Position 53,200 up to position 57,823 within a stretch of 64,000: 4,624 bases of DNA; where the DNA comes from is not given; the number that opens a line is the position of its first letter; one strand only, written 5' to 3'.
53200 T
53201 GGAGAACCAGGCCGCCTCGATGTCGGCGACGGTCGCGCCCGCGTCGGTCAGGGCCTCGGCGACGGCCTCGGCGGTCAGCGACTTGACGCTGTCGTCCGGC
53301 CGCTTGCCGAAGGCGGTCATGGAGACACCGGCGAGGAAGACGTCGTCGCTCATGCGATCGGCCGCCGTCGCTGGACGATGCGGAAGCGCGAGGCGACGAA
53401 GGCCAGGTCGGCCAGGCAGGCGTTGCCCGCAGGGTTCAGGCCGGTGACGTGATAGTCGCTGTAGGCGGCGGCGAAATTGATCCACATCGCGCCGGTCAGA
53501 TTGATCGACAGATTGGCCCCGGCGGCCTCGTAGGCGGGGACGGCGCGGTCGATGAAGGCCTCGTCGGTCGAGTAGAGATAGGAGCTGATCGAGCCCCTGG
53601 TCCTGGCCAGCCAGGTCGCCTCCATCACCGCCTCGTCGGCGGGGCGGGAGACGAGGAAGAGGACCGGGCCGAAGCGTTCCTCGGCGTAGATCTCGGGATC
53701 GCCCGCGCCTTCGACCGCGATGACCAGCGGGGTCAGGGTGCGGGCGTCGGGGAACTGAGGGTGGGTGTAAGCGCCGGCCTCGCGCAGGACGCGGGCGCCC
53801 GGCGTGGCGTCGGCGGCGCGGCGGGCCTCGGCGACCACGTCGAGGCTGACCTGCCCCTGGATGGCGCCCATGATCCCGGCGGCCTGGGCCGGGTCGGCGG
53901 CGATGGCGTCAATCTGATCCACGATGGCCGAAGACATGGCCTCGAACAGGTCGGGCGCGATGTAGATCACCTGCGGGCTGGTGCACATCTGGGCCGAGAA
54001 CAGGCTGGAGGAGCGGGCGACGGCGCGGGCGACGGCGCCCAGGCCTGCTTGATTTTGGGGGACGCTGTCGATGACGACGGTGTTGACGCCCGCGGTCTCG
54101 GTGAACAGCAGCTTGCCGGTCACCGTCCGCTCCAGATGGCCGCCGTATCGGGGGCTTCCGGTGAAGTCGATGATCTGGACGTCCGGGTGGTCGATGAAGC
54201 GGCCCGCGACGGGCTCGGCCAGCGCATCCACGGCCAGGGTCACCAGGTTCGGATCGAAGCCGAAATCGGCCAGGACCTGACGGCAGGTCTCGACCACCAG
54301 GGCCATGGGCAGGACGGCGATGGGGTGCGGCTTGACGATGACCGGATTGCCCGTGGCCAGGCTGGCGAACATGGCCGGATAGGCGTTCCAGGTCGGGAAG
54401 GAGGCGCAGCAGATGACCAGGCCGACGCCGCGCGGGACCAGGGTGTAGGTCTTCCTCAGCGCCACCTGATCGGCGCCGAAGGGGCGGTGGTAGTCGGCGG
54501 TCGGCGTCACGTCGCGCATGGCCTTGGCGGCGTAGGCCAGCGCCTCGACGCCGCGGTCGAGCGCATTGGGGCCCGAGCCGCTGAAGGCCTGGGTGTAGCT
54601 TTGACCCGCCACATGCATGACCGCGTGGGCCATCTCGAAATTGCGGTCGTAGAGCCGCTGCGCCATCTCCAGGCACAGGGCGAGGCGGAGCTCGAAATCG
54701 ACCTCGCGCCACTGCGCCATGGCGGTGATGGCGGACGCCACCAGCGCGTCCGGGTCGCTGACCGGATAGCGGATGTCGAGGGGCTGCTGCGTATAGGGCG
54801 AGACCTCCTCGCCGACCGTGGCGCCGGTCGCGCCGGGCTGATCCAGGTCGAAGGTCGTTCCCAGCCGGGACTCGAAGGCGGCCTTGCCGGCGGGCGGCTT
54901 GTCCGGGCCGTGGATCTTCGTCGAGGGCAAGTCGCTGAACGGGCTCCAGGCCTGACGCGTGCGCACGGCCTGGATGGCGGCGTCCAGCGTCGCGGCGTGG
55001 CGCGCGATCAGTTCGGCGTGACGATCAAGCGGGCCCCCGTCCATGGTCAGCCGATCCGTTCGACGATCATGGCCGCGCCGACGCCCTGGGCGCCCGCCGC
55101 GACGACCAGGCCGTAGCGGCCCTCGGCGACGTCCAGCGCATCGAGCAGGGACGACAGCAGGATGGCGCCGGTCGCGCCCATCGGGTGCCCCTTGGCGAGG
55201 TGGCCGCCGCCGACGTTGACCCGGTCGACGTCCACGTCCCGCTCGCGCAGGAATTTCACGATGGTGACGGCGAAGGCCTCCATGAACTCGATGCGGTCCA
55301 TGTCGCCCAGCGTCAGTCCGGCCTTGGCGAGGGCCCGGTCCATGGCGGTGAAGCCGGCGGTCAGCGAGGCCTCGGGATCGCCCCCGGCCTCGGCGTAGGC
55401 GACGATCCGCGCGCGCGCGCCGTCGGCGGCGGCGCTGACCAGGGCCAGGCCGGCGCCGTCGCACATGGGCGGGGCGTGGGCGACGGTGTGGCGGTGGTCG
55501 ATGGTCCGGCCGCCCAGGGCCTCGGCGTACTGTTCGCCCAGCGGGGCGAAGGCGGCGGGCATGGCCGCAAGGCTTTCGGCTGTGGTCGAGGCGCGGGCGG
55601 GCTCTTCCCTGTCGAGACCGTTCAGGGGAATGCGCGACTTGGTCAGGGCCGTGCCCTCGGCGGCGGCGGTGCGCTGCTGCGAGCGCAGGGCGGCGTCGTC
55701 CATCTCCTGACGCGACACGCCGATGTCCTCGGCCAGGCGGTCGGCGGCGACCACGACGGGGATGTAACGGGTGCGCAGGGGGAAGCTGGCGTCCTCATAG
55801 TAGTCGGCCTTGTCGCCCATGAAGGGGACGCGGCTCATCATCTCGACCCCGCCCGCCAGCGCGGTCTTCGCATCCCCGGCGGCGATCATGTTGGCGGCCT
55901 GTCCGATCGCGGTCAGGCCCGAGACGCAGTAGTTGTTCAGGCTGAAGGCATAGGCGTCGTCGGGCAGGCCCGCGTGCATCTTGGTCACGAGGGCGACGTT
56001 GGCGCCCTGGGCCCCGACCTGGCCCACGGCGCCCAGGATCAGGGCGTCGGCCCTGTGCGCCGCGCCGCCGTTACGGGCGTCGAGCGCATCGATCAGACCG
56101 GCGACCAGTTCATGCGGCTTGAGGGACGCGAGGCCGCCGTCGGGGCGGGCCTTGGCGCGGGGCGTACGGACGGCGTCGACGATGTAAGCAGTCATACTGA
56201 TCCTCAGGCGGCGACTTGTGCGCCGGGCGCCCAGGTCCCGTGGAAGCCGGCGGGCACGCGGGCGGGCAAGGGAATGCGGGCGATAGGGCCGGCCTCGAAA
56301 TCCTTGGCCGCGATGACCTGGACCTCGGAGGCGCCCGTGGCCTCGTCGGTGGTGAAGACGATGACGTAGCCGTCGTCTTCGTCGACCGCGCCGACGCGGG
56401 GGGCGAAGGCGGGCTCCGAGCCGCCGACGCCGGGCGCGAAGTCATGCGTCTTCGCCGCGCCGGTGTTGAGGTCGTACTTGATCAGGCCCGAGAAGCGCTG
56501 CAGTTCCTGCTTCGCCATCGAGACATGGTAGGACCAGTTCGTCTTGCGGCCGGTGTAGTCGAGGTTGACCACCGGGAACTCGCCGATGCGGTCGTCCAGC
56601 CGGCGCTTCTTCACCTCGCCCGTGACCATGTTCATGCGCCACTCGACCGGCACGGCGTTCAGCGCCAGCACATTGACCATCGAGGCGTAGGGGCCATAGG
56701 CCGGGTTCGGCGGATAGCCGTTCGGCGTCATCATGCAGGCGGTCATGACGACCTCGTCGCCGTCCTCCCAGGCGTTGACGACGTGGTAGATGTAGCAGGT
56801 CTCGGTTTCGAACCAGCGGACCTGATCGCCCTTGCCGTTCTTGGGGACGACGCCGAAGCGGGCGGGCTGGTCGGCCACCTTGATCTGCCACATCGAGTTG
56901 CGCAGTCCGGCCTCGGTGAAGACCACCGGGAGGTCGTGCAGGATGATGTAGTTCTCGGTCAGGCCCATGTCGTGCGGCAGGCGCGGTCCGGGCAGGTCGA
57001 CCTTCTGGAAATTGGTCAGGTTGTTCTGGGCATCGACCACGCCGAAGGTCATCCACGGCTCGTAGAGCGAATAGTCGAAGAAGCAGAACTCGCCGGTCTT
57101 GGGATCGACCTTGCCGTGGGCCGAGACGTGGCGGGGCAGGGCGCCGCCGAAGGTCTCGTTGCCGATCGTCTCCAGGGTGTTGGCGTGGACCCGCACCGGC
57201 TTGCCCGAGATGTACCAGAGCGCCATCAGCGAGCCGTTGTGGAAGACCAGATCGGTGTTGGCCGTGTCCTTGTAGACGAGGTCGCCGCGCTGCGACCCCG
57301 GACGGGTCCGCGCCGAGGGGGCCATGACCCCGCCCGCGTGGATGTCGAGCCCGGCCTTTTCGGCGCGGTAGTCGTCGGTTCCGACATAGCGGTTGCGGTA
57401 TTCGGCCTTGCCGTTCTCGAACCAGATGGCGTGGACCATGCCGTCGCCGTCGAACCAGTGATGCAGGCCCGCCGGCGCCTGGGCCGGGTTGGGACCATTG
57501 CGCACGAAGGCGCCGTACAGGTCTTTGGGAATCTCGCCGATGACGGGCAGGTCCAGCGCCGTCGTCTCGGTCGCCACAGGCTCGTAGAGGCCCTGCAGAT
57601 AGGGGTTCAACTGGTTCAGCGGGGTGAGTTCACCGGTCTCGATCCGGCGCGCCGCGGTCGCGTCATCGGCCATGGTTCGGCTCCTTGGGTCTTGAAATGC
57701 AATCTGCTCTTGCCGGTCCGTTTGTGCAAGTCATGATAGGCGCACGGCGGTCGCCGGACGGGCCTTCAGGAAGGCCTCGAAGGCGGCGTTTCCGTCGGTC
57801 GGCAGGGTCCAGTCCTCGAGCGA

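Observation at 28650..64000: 35-kb catabolic system for an unidentified lipophilic polyene/terpenoid-like substrate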

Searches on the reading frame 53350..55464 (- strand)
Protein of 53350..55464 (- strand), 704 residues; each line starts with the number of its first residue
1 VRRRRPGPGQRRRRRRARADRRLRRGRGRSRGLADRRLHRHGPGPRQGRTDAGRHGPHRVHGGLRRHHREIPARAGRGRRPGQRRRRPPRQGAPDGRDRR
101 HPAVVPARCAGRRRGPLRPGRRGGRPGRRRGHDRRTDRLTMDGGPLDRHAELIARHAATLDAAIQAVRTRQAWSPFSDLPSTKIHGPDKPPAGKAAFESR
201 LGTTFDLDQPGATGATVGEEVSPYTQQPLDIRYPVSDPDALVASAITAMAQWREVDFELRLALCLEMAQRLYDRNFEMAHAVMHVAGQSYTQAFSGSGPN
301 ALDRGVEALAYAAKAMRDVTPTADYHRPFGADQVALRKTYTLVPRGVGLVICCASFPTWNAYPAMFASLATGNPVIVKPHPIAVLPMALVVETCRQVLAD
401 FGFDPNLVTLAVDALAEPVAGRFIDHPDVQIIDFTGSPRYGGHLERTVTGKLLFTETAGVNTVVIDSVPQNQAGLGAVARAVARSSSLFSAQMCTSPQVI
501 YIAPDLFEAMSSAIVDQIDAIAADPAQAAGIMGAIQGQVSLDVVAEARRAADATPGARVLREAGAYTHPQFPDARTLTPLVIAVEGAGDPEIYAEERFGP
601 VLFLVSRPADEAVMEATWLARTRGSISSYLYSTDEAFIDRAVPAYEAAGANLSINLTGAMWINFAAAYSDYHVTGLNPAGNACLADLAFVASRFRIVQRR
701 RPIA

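Call 8: search_protein_families(library=pfam, proteins=[window:53350-55464:-], max_evalue=0.01)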
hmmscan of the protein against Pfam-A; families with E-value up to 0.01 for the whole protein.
window:53350-55464:- (704 aa): 1 family
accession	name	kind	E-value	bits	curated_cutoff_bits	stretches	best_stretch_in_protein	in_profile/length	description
PF00171.27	Aldedh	-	3.8e-36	125.1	23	1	235-649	28-419/461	Aldehyde dehydrogenase family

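Call 12: search_protein_families(library=ncbifam, proteins=[window:53350-55464:-], max_evalue=0.00001)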
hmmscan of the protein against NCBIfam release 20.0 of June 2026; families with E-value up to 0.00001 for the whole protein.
window:53350-55464:- (704 aa): 34 families (the best 25 are shown)
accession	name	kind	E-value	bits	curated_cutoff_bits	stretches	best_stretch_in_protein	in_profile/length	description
TIGR02288.1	PaaN_2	equivalog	9.3e-165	549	578.75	1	150-702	2-550/551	phenylacetic acid degradation protein PaaN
NF002852.0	PRK03137.1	subfamily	6.6e-23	81.3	648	1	240-660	77-477/514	L-glutamate gamma-semialdehyde dehydrogenase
NF052305.1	DioxValDhHalo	equivalog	2.9e-21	75.9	750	1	199-607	16-395/483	2,5-dioxovalerate dehydrogenase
NF042993.1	AlphKGSA_gudD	equivalog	6.9e-21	74.5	770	1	237-613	43-402/481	alpha-ketoglutaric semialdehyde dehydrogenase GucD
NF050084.1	pip_6_carb_DH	equivalog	2.3e-20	73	730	1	237-614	20-382/475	L-piperidine-6-carboxylate dehydrogenase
TIGR01237.1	D1pyr5carbox2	equivalog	3.1e-20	72.5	659.65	1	237-660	70-474/511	L-glutamate gamma-semialdehyde dehydrogenase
NF010000.0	PRK13473.1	subfamily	4.8e-20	71.6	615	1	237-615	40-397/475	aminobutyraldehyde dehydrogenase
NF006916.0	PRK09407.1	equivalog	1.4e-19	70.1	521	1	222-616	40-416/526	succinic semialdehyde dehydrogenase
NF008869.0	PRK11904.1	equivalog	1.7e-18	65.9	747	1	241-606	591-937/1042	bifunctional proline dehydrogenase/L-glutamate gamma-semialdehyde dehydrogenase PutA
NF006992.0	PRK09457.1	subfamily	5.9e-18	64.8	514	1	237-659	38-436/487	succinylglutamate-semialdehyde dehydrogenase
NF040869.1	G3PDH_Arch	equivalog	1.7e-16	60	780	1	252-615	72-416/502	NADP-dependent glyceraldehyde-3-phosphate dehydrogenase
TIGR03240.1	arg_catab_astD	equivalog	2.4e-16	59.6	579.3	1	239-659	38-434/484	succinylglutamate-semialdehyde dehydrogenase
TIGR02299.1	HpaE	equivalog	2.5e-15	56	638.35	1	235-636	37-420/488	5-carboxymethyl-2-hydroxymuconate semialdehyde dehydrogenase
TIGR03216.1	OH_muco_semi_DH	equivalog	7.4e-15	54.5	693.25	1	239-615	39-404/481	2-hydroxymuconic semialdehyde dehydrogenase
TIGR02278.1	PaaN-DH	equivalog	8.6e-15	54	562.8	1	339-638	138-429/664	phenylacetic acid degradation bifunctional protein PaaZ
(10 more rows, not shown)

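Call 60: search_solved_structures(query=window:53350-55044:-, max_evalue=1e-20)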
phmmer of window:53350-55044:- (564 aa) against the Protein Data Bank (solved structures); distinct sequences matched with E-value up to 1e-20: 1.
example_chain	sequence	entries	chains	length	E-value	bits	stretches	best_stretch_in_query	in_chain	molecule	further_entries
5uju_A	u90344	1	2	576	4.6e-136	457.7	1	12-562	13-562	NAD-dependent aldehyde dehydrogenase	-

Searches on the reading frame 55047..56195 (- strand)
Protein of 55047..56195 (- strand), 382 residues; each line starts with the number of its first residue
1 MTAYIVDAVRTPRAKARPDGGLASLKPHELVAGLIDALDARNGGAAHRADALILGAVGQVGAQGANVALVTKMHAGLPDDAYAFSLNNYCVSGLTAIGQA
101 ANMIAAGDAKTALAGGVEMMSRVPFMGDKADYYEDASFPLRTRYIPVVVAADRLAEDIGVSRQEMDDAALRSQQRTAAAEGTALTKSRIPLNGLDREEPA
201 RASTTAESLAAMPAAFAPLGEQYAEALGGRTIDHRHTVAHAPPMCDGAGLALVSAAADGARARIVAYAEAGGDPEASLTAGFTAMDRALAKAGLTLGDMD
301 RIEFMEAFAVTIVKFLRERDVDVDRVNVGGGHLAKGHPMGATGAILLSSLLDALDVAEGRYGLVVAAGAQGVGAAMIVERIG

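Call 8: search_protein_families(library=pfam, proteins=[window:55047-56195:-], max_evalue=0.01)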
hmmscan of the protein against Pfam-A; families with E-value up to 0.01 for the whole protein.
window:55047-56195:- (382 aa): 5 families
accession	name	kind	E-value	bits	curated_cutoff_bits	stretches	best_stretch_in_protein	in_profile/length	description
PF00108.29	Thiolase_N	-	4.4e-33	115.2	26.4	1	4-220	2-237/260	Thiolase, N-terminal domain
PF02803.24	Thiolase_C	-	1.2e-27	96.4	27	1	261-380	4-123/123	Thiolase, C-terminal domain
PF00109.32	ketoacyl-synt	-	2.5e-05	24.5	20.8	1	86-121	170-205/252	Beta-ketoacyl synthase, N-terminal domain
PF08545.16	ACP_syn_III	-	0.00021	21.5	24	1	84-123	1-40/80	3-Oxoacyl-[acyl-carrier-protein (ACP)] synthase III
PF22691.2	Thiolase_C_1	-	0.0032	17.7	28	0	277-317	16-56/144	Thiolase C-terminal domain-like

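Call 12: search_protein_families(library=ncbifam, proteins=[window:55047-56195:-], max_evalue=0.00001)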
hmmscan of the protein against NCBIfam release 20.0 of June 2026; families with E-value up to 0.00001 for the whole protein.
window:55047-56195:- (382 aa): 33 families (the best 25 are shown)
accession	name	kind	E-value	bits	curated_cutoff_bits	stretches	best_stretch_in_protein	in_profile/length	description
NF006090.0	PRK08242.1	equivalog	1.6e-85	287.6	514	1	2-381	3-402/402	acetyl-CoA C-acetyltransferase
TIGR01930.1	AcCoA-C-Actrans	subfamily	1e-75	255.1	240.55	1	5-379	1-385/385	acetyl-CoA C-acyltransferase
NF004682.0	PRK06025.1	subfamily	3.4e-62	210.9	568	1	2-381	3-417/417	acetyl-CoA C-acetyltransferase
NF005865.0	PRK07801.1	equivalog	1.5e-54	185.7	591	1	2-381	3-382/382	acetyl-CoA C-acetyltransferase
NF006553.0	PRK09052.1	equivalog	1.7e-54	185.4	567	1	2-381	7-399/399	acetyl-CoA C-acyltransferase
NF005889.0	PRK07850.1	equivalog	5.2e-52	177.2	515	1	2-381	3-387/387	steroid 3-ketoacyl-CoA thiolase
NF005077.0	PRK06504.1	subfamily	9.1e-52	176.5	590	1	2-381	3-390/390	acetyl-CoA C-acetyltransferase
TIGR02430.1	pcaF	equivalog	4.3e-51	174.2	597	2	150-381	165-400/400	3-oxoadipyl-CoA thiolase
NF006551.0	PRK09050.1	subfamily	1.1e-48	166.3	605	2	2-131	3-131/401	3-oxoadipyl-CoA thiolase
NF006552.0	PRK09051.1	subfamily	1.2e-48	166.3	565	1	4-381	7-395/395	beta-ketothiolase BktB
NF005805.0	PRK07661.1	equivalog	6e-48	163.7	633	1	3-380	4-390/391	acetyl-CoA C-acetyltransferase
NF006510.0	PRK08947.1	equivalog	1.6e-44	152.5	519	1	4-381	5-387/387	acetyl-CoA C-acyltransferase FadA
NF006001.0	PRK08131.1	equivalog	2.9e-44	151.6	622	2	2-131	3-130/401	3-oxoadipyl-CoA thiolase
NF005890.0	PRK07851.1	equivalog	6.6e-44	150.5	580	2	142-381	168-405/406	acetyl-CoA C-acetyltransferase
NF005033.0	PRK06445.1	equivalog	2.3e-43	148.9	511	1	3-381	5-395/395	acetyl-CoA C-acetyltransferase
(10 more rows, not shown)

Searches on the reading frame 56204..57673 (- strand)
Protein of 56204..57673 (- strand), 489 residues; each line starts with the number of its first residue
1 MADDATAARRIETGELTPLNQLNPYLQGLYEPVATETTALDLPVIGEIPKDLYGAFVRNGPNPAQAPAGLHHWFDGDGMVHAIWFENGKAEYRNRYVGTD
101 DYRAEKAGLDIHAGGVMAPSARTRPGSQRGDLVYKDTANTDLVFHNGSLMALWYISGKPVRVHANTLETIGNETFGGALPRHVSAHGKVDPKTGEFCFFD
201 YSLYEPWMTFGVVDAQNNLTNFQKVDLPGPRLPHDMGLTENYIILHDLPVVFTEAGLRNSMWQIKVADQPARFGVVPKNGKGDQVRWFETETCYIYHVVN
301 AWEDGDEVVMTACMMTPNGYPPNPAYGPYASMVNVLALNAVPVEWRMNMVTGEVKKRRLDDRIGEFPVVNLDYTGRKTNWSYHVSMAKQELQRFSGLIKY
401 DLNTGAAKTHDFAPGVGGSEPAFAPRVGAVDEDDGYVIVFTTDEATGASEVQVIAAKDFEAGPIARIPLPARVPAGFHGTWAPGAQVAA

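Call 8: search_protein_families(library=pfam, proteins=[window:56204-57673:-], max_evalue=0.01)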
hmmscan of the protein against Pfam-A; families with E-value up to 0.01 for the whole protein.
window:56204-57673:- (489 aa): 1 family
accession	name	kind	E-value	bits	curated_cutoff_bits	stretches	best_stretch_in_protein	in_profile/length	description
PF03055.21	RPE65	-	1.6e-125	420.3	27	1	31-483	2-469/469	Retinal pigment epithelial membrane protein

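Call 12: search_protein_families(library=ncbifam, proteins=[window:56204-57673:-], max_evalue=0.00001)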
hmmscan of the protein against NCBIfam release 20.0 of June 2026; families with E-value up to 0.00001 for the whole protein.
window:56204-57673:- (489 aa): 3 families
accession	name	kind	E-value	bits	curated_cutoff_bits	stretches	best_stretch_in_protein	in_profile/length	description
NF052295.1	CarotCleavDioxg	equivalog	1.8e-88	297.2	675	1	20-483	20-466/467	8'-apo-carotenoid 13,14-cleaving dioxygenase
NF053778.1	LigStilDioxAlpha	equivalog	2.7e-74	250.5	800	1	24-482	8-479/480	lignostilbene-alpha,beta-dioxygenase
NF053780.1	LigStilDioxNov2Alpha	equivalog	9.3e-64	215.6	650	1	26-487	8-481/482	lignostilbene-alpha,beta-dioxygenase NOV2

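Call 15: search_solved_structures(query=window:56204-57673:-, show_alignments=3, max_evalue=1e-10)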
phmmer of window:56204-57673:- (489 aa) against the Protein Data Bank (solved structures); distinct sequences matched with E-value up to 1e-10: 30.
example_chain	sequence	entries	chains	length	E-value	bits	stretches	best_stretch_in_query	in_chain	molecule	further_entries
9m6z_A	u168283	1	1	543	6.2e-79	269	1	24-482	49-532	carotenoid 9,10-dioxygenase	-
9m3e_A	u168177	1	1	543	1e-78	268.3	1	24-482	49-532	carotenoid 9,10-dioxygenase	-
9luz_A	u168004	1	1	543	1e-78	268.3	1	24-482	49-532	carotenoid 9,10-dioxygenase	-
3npe_A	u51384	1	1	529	3.2e-60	207.3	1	26-487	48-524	9-cis-epoxycarotenoid dioxygenase 1, chloroplastic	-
6ojr_A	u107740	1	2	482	1.6e-55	191.8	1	24-489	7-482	Lignostilbene-alpha,beta-dioxygenase isozyme I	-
6ojt_B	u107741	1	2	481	3.9e-55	190.5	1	24-487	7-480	Lignostilbene-alpha,beta-dioxygenase isozyme I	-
6ojw_B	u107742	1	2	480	7.2e-55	189.6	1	24-485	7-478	Lignostilbene-alpha,beta-dioxygenase isozyme I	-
7qr6_A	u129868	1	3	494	1.7e-52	181.8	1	24-486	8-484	Dioxygenase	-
5j53_A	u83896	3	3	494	8.2e-52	179.6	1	24-486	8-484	Carotenoid oxygenase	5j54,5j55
5v2d_A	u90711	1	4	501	2.9e-50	174.5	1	18-484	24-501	Dioxygenase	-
5kjd_A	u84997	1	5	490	3.6e-47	164.2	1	44-482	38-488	Apocarotenoid-15,15'-oxygenase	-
2biw_A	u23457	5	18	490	4.6e-47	163.9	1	44-482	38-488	APOCAROTENOID-CLEAVING OXYGENASE | Apocarotenoid-15,15'-oxygenase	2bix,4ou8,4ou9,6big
5kjb_A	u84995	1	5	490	5.7e-47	163.6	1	44-482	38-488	Apocarotenoid-15,15'-oxygenase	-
5kk0_A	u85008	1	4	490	2.3e-46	161.6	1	44-482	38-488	Apocarotenoid-15,15'-oxygenase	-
5kja_A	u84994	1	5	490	2.3e-45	158.3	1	44-482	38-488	Apocarotenoid-15,15'-oxygenase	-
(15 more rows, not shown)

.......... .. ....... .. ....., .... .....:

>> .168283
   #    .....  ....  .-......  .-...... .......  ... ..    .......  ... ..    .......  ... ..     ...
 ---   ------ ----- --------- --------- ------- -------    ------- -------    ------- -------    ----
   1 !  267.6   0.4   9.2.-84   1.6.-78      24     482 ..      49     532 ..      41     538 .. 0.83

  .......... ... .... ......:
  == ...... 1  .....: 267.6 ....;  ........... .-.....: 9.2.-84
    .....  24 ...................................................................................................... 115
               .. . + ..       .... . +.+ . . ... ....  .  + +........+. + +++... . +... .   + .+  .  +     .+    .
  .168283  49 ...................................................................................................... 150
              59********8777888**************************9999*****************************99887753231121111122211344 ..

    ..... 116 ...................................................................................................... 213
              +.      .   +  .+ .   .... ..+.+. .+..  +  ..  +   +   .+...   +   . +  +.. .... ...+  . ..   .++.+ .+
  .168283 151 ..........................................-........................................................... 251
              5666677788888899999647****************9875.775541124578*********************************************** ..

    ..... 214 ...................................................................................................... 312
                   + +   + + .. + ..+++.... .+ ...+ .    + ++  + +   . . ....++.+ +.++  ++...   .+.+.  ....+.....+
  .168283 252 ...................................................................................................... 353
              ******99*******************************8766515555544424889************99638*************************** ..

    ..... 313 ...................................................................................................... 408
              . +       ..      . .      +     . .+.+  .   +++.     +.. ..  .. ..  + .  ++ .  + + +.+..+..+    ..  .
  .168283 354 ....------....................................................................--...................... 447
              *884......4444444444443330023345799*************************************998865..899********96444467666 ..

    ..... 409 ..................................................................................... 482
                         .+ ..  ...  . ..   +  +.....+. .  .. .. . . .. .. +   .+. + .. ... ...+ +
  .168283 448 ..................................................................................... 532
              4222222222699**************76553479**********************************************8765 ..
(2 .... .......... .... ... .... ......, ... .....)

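Call 20: find_related_loci(query=window:56204-57673:-, collection=genome_contigs, flank=10000)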
Query window:56204-57673:- (489 aa) in genome_contigs; peptide patterns used: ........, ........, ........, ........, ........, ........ (x = any residue, [..] = any of these).
600 stretches matched a pattern (row limit reached: there are more); 588 encode a relative of the query (tblastn E <= 1e-3); the best 80 are kept; 80 distinct loci.
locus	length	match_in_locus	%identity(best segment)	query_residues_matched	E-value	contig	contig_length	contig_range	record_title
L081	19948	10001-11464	84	1-489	0e+0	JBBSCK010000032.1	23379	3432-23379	MAG: Caulobacterales bacterium isolate metawrap_la6_17 metawrap_la6_17_K_208722_L_23379_cov_15.0580, whole genome shotgu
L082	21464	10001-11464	78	1-489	0e+0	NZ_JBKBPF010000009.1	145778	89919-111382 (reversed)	MAG: Brevundimonas sp. isolate 21H_023.bin.60 NODE_9_length_145778_cov_19.613942, whole genome shotgun sequence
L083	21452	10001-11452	77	1-488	0e+0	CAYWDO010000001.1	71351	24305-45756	MAG TPA_asm: uncultured Brevundimonas sp. isolate binchicken_co135_93 genome assembly, contig: NODE_866_length_71351_cov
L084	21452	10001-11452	77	1-488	0e+0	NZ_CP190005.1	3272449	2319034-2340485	Brevundimonas diminuta strain SCAU 5 chromosome, complete genome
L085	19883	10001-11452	76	1-488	0e+0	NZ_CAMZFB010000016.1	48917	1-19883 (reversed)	MAG: uncultured Brevundimonas sp. isolate SRR10912534_bin.122_metaWRAP_v1.3_MAG ERZ14210014.674, whole genome shotgun se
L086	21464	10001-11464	74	1-489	0e+0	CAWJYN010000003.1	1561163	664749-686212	MAG: uncultured Alphaproteobacteria bacterium isolate MFD04651.bin.1.164 genome assembly, contig: contig_14940, whole ge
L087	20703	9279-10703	73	8-488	0e+0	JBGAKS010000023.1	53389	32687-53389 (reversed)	MAG: Terricaulis sp. isolate MAG_AAO_AS.24 AAOAS-24_scaffold_916, whole genome shotgun sequence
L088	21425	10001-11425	73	8-488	0e+0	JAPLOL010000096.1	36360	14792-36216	MAG: Alphaproteobacteria bacterium isolate LacPavin_0920_WC90_MAG_62_13 LacPavin_0920_WC90_scaffold_609025, whole genome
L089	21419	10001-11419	69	7-484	0e+0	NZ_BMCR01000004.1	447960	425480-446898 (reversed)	Stappia taiwanensis strain CCM 7757 sequence04, whole genome shotgun sequence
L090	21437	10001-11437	66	9-489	0e+0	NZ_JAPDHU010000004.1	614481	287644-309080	Methylocella sp. CPCC 101449 Scaffold4, whole genome shotgun sequence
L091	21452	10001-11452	78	1-488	0e+0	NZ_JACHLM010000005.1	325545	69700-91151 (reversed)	Brevundimonas bullata strain S00223 Ga0436333_05, whole genome shotgun sequence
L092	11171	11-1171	78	101-488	0e+0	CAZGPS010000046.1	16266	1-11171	MAG TPA_asm: uncultured Brevundimonas sp. isolate binchicken_co193_64 genome assembly, contig: NODE_1855_length_16266_co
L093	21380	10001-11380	64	22-487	0e+0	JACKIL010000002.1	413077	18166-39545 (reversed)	MAG: Caulobacterales bacterium isolate HK-STAS-PROT-7 HK-STAS-PROT-7_2, whole genome shotgun sequence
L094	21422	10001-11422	63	11-489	0e+0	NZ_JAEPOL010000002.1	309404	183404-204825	MAG: Maricaulis sp. isolate HXMU1422-2 k141_13431_length_309404_cov_66.0100, whole genome shotgun sequence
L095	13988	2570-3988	62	11-489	0e+0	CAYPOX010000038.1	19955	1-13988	MAG TPA_asm: uncultured Caulobacterales bacterium isolate SRP128890_co1_109 genome assembly, contig: NODE_4348_length_19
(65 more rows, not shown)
